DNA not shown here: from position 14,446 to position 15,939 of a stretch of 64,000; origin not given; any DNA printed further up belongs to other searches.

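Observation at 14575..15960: AT-rich single-gene islet inserted between convergent uvrA and atp operon ends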

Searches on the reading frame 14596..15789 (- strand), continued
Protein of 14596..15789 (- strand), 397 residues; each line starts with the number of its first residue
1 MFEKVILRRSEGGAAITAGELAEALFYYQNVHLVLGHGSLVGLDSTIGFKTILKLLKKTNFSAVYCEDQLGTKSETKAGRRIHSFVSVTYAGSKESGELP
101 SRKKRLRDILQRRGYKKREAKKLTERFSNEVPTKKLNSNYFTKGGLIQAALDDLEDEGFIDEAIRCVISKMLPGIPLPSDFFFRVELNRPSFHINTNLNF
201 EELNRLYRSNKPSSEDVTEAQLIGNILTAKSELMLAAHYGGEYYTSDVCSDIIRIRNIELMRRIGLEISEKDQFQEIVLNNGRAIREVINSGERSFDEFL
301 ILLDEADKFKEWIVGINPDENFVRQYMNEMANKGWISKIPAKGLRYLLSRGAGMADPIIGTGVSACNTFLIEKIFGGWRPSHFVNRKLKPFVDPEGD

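Call 42: get_annotated_region(hit=H1, flank=8000)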
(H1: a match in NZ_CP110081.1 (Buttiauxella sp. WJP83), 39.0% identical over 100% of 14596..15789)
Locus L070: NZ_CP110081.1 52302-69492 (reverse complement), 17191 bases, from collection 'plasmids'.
description: Buttiauxella sp. WJP83 plasmid p1WJP83, complete sequence
organism: Buttiauxella sp. WJP83 (NCBI taxid 2986951)
taxonomy: Bacteria; Pseudomonadota; Gammaproteobacteria; Enterobacterales; Enterobacteriaceae; Buttiauxella; Buttiauxella sp. WJP83
host: -; source: Torreya grandis,single cell,soil; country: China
typing (MOB-suite, as given by PLSDB): non-mobilizable; replicon IncFIB
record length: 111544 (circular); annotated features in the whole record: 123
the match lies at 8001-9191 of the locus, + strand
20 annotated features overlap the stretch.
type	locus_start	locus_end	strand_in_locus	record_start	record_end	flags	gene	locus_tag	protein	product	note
CDS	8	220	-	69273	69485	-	-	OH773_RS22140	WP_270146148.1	hypothetical protein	-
CDS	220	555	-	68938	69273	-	-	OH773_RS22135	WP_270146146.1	hypothetical protein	-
CDS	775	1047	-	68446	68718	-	-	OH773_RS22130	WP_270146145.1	hypothetical protein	-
CDS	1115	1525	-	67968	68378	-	-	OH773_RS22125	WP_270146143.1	hypothetical protein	-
CDS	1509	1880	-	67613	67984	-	-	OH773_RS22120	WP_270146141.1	DUF2591 domain-containing protein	-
CDS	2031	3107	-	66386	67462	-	-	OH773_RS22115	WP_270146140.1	hypothetical protein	-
CDS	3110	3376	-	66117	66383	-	-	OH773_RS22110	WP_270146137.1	hypothetical protein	-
CDS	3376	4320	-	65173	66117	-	-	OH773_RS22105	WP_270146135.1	5'-3' exonuclease H3TH domain-containing protein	-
CDS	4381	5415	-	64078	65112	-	-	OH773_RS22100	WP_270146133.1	regulator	-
CDS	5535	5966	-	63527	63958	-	-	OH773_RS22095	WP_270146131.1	hypothetical protein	-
CDS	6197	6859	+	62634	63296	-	-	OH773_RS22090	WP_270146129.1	hypothetical protein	-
CDS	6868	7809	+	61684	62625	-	-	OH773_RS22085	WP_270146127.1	hypothetical protein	-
CDS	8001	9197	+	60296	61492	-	-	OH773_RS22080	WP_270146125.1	hypothetical protein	-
CDS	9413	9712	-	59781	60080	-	-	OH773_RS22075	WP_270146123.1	hypothetical protein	-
CDS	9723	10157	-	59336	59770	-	-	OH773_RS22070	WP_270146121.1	hypothetical protein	-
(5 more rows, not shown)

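Call 43: fold_search(model_id=the predicted structure, library=pdb)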
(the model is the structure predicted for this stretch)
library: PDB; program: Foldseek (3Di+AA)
matches with E <= 10: 799; with E <= 0.001: 0
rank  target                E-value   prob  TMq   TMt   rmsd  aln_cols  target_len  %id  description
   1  3oqv                  1.4e-02  0.38  0.19  0.30  13.0       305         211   10  AlbC, a cyclodipeptide synthase from Streptomyces noursei (released 2011-02-16)
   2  9sa7_C                3.2e-02  0.13  0.13  0.15  15.9       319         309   12  Crystal structure of Methanocaldococcus jannaschii Malate dehydrogenase C7 mutant (released 2025-11-26)
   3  4uc8_B                3.6e-02  0.08  0.09  0.13  21.2       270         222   11  N-terminal globular domain of the RSV Nucleoprotein in complex with C- terminal phenylalanine of the Phosphoprotein (released 2015-08-19)
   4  9sa7_A                6.4e-02  0.12  0.13  0.16  15.8       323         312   11  Crystal structure of Methanocaldococcus jannaschii Malate dehydrogenase C7 mutant (released 2025-11-26)
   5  4wbd                  8.0e-02  0.12  0.19  0.15  24.3       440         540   11  The crystal structure of BshC from Bacillus subtilis complexed with citrate and ADP (released 2014-12-31)
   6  8ggh_D                9.5e-02  0.11  0.16  0.18  14.2       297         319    9  Structure of Trypanosoma (MDH)4-PEX5, distal conformation (released 2024-03-27)
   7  4uc8_A                9.5e-02  0.07  0.09  0.13  21.0       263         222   11  N-terminal globular domain of the RSV Nucleoprotein in complex with C- terminal phenylalanine of the Phosphoprotein (released 2015-08-19)
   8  4ucd_A                9.5e-02  0.06  0.10  0.13  20.2       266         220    9  N-terminal globular domain of the RSV Nucleoprotein in complex with the Nucleoprotein Phosphoprotein interaction inhib (released 2015-08-19)
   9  4uc7_A                9.5e-02  0.05  0.09  0.13  21.3       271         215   10  N-terminal globular domain of the RSV Nucleoprotein (released 2015-08-19)
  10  9s3y_B                1.0e-01  0.12  0.15  0.17  16.2       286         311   12  Crystal structure of ancestral (Methanococcaceae/A19) Malate dehydrogenase (released 2025-11-26)
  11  2wj8_R                1.1e-01  0.07  0.11  0.11  20.0       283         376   10  Respiratory Syncitial Virus RiboNucleoProtein (released 2009-12-08)
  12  3ilk_A                1.1e-01  0.06  0.10  0.14  20.1       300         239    9  The structure of a probable methylase family protein from Haemophilus influenzae Rd KW20 (released 2009-09-01)
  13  4xdt                  1.1e-01  0.05  0.09  0.10  20.0       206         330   13  Crystal structure of Treponema pallidum TP0796 Flavin trafficking protein, a bifunctional FMN transferase/FAD pyrophosph (released 2015-10-14)
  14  2wj8_N                1.2e-01  0.06  0.12  0.12  22.6       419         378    9  Respiratory Syncitial Virus RiboNucleoProtein (released 2009-12-08)
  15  2wj8_B                1.3e-01  0.07  0.11  0.11  20.1       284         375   10  Respiratory Syncitial Virus RiboNucleoProtein (released 2009-12-08)
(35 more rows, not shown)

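Call 44: search_protein_families(library=pfam, alignment_id=A1, max_evalue=10)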
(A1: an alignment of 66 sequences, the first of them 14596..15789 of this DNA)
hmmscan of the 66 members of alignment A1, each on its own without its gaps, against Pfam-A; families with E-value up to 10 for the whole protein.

A. member 1, window:14596-15789:- (397 aa): 1 family
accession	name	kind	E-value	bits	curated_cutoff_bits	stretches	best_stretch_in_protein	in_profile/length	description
PF06098.16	Radial_spoke_3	-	0.017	15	26.4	1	94-173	114-192/229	Radial spoke protein 3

B. families by the number of members that match (of 66 scanned): 30 families (the first 25 are shown)
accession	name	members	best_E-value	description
PF00427.26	PBS_linker_poly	16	0.00091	Phycobilisome Linker polypeptide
PF17020.10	DUF5097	3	0.053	Domain of unknown function (DUF5097)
PF18165.6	pP_pnuc_1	3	0.09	Predicted pPIWI-associating nuclease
PF08671.16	SinI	2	0.028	Anti-repressor SinI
PF17267.7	DUF5333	2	0.14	Family of unknown function (DUF5333)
PF21606.3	BgaA-like_CBM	1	0.0011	Beta-galactosidase-like, Galactose-binding domain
PF12574.13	120_Rick_ant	1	0.014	120 KDa Rickettsia surface antigen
PF06098.16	Radial_spoke_3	1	0.017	Radial spoke protein 3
PF00342.24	PGI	1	0.033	Phosphoglucose isomerase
PF16240.10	DUF4899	1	0.038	Domain of unknown function (DUF4899)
PF04746.17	DUF575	1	0.057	Protein of unknown function (DUF575)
PF24999.1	LAMB4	1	0.064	Laminin subunit beta-4-like domain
PF01544.23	CorA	1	0.069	CorA-like Mg2+ transporter protein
PF21132.2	MFD_D3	1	0.1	MFD, D3 domain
PF01949.23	Endo_dU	1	0.11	Endonuclease dU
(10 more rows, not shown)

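Call 54: search_protein_families(library=pfam, alignment_id=A2, max_evalue=0.00001)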
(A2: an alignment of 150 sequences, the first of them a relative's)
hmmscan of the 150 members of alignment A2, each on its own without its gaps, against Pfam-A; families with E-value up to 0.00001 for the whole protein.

A. member 1, L004:1532-2218:- (228 aa): 1 family
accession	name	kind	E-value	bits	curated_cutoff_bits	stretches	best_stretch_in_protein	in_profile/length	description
PF01936.24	NYN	-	6.6e-06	27.1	24.2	0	92-168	53-122/145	NYN domain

B. families by the number of members that match (of 150 scanned): 144 families (the first 25 are shown)
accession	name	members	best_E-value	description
PF02518.31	HATPase_c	3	1.6e-29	Histidine kinase-, DNA gyrase B-, and HSP90-like ATPase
PF00501.34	AMP-binding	2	3.6e-90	AMP-binding enzyme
PF00239.26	Resolvase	2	5.8e-46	Resolvase, N terminal domain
PF00072.30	Response_reg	2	7.9e-28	Response regulator receiver domain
PF02463.25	SMC_N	2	2.1e-26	RecF/RecN/SMC N terminal domain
PF12833.13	HTH_18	2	3.4e-17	Helix-turn-helix domain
PF00512.31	HisKA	2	8.1e-09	His Kinase A (phospho-acceptor) domain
PF03796.21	DnaB_C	1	2.1e-110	DnaB-like helicase C terminal domain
PF00202.27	Aminotran_3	1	1.3e-107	Aminotransferase class-III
PF10977.13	DUF2797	1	8.4e-105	Protein of unknown function (DUF2797)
PF00749.27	tRNA-synt_1c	1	4.4e-99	tRNA synthetases class I (E and Q), catalytic domain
PF03618.20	Kinase-PPPase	1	1.7e-84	Kinase/pyrophosphorylase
PF00118.29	Cpn60_TCP1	1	3.9e-78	TCP-1/cpn60 chaperonin family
PF01168.26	Ala_racemase_N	1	5.2e-62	Alanine racemase, N-terminal domain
PF00204.31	DNA_gyraseB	1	1.7e-60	DNA gyrase B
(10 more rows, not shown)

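Call 55: search_protein_families(library=padloc, alignment_id=A2, max_evalue=1e-8)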
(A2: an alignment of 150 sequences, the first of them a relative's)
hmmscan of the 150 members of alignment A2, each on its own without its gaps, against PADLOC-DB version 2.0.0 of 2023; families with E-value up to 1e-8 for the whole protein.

A. member 1, L004:1532-2218:- (228 aa): 1 family
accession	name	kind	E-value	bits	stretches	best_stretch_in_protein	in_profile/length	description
PDLC04163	HEC-09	-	5.2e-26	89.6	1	4-228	5-202/203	-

B. families by the number of members that match (of 150 scanned): 74 families (the first 25 are shown)
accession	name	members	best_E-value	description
PDLC04135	mad3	2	3.9e-28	mads_3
PDLC04134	mad2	2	6.5e-24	mads_2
PDLC03627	REase_MTase_IIG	1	5.3e-251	Type IIG restriction enzyme-methyltransferase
PDLC04161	HEC-07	1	8.1e-210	-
PDLC01087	C3a187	1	3.7e-166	NERD+UvrD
PDLC03599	REase_MTase_IIG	1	6.3e-118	Type IIG restriction enzyme-methyltransferase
PDLC03598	REase_MTase_IIG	1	4.3e-94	Type IIG restriction enzyme-methyltransferase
PDLC04159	HEC-07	1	4.9e-77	-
PDLC03957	bSEFIR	1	5.6e-75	-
PDLC04160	HEC-07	1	1.9e-70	-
PDLC03877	NsnA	1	4.6e-67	-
PDLC02643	DrmMI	1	2.2e-58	DrmMI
PDLC04158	HEC-07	1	6.2e-51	-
PDLC04027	PD-T4-2_A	1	1e-37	-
PDLC03982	PD-Lambda-2_B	1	2.3e-34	-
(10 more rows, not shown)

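Call 58: search_protein_families(library=padloc, alignment_id=A3, max_evalue=1e-8)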
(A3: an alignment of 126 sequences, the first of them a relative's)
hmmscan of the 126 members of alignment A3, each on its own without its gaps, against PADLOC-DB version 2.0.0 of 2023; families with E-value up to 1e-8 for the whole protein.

A. member 1, L009:214-753:+ (179 aa): 0 families

B. families by the number of members that match (of 126 scanned): 111 families (the first 25 are shown)
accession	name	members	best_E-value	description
PDLC04135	mad3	2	2e-29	mads_3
PDLC02980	AriA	2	8e-16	-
PDLC04140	mad8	2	1.4e-12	mads_8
PDLC02373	dCTPase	1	3.5e-123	-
PDLC03175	Specificity_I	1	4.4e-65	Type I specificity subunit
PDLC03098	Specificity_I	1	6e-52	Type I specificity subunit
PDLC03154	Specificity_I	1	1.1e-51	Type I specificity subunit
PDLC03087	Specificity_I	1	5.8e-51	Type I specificity subunit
PDLC03101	Specificity_I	1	7.8e-50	Type I specificity subunit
PDLC03099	Specificity_I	1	5e-46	Type I specificity subunit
PDLC03073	Specificity_I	1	1.1e-45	Type I specificity subunit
PDLC01169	TPR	1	1.3e-43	TPR repeats containing protein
PDLC03090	Specificity_I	1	1.4e-43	Type I specificity subunit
PDLC03178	Specificity_I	1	4.5e-43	Type I specificity subunit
PDLC03068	Specificity_I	1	6e-42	Type I specificity subunit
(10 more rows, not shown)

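Call 61: fold_search(model_id=the predicted structure, library=viral)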
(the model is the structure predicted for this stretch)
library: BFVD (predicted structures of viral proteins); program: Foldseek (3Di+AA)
matches with E <= 10: 599; with E <= 0.001: 0
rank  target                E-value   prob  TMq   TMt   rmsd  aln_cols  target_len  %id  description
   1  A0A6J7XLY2            8.4e-02  0.09  0.13  0.13  28.6       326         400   12  LT_GEWL domain containing protein [uncultured Caudovirales phage]
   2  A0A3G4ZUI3            1.3e-01  0.08  0.13  0.07  21.6       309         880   10  Glycosyltransferase [Edafosvirus sp.]
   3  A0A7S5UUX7            1.3e-01  0.06  0.11  0.12  19.4       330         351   11  (no name in the UniProt tables at hand)
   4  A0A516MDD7            1.7e-01  0.13  0.11  0.22  20.1       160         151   14  (no name in the UniProt tables at hand)
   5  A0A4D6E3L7            1.7e-01  0.06  0.08  0.14  19.9       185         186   11  (no name in the UniProt tables at hand)
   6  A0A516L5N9            1.8e-01  0.12  0.11  0.18  19.6       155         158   15  (no name in the UniProt tables at hand)
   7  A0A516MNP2            1.8e-01  0.12  0.12  0.18  20.1       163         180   13  (no name in the UniProt tables at hand)
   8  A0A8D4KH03            1.8e-01  0.08  0.11  0.16  18.5       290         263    9  (no name in the UniProt tables at hand)
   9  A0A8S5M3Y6            2.2e-01  0.11  0.10  0.19  19.4       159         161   14  Uncharacterized protein [Siphoviridae sp. ct3b712]
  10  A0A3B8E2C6            2.4e-01  0.02  0.07  0.07  28.0       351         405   11  Head-tail connecting protein (Fragment) [Acinetobacter phage AJO2]
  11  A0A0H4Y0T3            2.8e-01  0.07  0.14  0.16  18.0       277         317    9  Uncharacterized protein [Salmon gill poxvirus]
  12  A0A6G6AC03            3.2e-01  0.08  0.15  0.12  23.0       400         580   10  Putative GTPase [Borely moumouvirus]
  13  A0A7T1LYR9            3.4e-01  0.09  0.07  0.03  21.2       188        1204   10  RNA-directed RNA polymerase (Fragment) [Praha noda-like virus]
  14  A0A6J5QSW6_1          3.6e-01  0.07  0.12  0.07  23.5       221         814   14  Uncharacterized protein [uncultured Caudovirales phage]
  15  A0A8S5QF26            3.6e-01  0.06  0.08  0.16  19.6       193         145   11  Uncharacterized protein [Siphoviridae sp. ctbvd11]
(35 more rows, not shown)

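Call 62: find_encoding_contigs(protein=P0002, flank=8000, max_places=3)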
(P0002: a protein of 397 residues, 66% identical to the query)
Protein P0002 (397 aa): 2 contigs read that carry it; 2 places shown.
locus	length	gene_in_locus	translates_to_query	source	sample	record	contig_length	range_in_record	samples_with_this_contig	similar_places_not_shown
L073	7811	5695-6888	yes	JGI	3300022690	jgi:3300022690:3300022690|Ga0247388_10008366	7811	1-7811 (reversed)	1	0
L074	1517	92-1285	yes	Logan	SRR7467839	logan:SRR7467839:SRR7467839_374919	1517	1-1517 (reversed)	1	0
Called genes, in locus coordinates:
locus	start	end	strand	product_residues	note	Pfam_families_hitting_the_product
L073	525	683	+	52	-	-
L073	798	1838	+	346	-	PF03235:GmrSD_N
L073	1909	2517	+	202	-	PF07510:GmrSD_C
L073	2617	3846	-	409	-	-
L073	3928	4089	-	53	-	-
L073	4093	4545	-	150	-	-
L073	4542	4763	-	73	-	-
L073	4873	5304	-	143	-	PF00565:SNase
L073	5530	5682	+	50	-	-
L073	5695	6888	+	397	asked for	-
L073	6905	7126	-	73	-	-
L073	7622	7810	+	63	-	?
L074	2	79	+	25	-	?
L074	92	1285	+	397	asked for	-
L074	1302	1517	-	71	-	?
